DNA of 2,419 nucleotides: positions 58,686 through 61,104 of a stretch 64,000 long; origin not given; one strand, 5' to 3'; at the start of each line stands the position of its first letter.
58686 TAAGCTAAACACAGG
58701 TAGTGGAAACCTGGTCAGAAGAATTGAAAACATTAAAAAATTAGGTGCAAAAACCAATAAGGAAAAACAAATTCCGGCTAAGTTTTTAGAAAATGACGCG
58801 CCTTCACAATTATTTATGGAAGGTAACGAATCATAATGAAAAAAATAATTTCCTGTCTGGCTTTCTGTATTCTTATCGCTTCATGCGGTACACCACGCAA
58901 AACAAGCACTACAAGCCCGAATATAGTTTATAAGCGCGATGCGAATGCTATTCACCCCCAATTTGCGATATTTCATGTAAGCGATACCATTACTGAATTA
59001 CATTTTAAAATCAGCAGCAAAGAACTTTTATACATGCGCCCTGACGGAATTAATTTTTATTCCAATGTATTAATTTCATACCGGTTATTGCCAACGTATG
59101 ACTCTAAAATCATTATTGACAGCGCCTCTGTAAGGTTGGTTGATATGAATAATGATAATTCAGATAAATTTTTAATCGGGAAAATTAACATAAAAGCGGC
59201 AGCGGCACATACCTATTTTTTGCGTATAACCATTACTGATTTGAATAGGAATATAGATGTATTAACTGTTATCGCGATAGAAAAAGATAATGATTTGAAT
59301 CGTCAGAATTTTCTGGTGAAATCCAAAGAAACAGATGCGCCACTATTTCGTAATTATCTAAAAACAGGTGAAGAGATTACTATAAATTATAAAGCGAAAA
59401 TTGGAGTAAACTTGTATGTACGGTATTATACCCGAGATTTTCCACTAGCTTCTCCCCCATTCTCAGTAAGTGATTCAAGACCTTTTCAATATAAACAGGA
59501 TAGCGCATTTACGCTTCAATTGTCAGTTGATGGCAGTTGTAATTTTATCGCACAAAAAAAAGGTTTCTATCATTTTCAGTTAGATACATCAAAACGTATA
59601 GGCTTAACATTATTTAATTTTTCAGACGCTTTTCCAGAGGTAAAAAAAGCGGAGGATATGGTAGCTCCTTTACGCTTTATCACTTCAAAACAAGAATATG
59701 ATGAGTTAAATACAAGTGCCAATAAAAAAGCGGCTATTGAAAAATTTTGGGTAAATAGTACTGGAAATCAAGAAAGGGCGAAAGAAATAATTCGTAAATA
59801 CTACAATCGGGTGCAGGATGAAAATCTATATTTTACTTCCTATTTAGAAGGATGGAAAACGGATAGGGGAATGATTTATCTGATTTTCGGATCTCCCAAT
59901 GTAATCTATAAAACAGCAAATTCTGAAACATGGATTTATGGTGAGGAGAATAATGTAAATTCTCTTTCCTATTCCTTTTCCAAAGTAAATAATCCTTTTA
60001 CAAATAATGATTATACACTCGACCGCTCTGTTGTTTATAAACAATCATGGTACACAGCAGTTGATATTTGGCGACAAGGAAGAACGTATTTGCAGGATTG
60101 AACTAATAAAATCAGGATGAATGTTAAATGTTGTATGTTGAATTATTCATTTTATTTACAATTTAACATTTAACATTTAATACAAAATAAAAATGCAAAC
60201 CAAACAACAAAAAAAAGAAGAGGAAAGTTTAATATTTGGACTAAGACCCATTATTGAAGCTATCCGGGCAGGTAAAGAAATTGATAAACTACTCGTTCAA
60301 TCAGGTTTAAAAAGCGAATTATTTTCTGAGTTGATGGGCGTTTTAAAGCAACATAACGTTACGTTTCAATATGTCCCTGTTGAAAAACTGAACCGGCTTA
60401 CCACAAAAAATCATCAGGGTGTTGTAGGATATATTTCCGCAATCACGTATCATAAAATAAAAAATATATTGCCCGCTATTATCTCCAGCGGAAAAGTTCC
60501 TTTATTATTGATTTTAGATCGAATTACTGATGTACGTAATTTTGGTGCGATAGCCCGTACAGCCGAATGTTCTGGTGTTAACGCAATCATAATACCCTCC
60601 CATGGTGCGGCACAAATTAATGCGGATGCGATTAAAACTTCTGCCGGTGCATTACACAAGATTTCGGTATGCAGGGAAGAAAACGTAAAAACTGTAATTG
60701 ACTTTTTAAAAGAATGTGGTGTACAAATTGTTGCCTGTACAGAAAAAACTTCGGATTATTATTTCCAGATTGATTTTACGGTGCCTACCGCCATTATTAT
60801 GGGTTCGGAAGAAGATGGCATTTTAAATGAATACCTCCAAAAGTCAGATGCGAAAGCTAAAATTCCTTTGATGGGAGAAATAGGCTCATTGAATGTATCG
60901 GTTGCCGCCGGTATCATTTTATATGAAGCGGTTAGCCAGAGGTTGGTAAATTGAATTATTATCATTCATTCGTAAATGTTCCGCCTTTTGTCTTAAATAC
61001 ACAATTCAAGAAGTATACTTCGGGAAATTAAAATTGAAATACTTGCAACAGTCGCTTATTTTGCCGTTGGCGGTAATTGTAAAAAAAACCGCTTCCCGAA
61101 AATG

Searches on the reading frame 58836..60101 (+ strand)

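Call 46: search_protein_families(library=pfam, proteins=[window:58836-60101:+], max_evalue=0.001)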
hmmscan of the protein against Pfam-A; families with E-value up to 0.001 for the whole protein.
window:58836-60101:+ (421 aa): 1 family
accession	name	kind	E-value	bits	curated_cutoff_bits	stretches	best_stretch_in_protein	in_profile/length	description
PF20094.4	GWxTD_dom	-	4.3e-60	202.8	26.9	1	243-414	1-172/172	GWxTD domain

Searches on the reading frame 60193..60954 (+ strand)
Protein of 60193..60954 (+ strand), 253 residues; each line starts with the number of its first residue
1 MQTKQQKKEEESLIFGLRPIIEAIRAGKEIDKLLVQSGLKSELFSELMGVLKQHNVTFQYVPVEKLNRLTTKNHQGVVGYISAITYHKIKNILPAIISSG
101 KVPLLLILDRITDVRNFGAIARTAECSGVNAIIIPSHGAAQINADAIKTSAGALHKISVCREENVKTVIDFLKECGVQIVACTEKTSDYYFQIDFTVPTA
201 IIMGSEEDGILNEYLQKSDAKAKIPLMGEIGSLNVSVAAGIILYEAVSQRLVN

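Call 46: search_protein_families(library=pfam, proteins=[window:60193-60954:+], max_evalue=0.001)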
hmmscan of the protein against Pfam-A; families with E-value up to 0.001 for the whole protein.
window:60193-60954:+ (253 aa): 2 families
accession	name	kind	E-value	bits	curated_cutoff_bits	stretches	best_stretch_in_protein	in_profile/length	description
PF00588.24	SpoU_methylase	-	2.1e-37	128.8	29.7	1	104-244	2-142/142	SpoU rRNA Methylase family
PF08032.17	SpoU_sub_bind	-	1.3e-17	64.3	22.8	1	13-86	1-75/76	RNA 2'-O ribose methyltransferase substrate binding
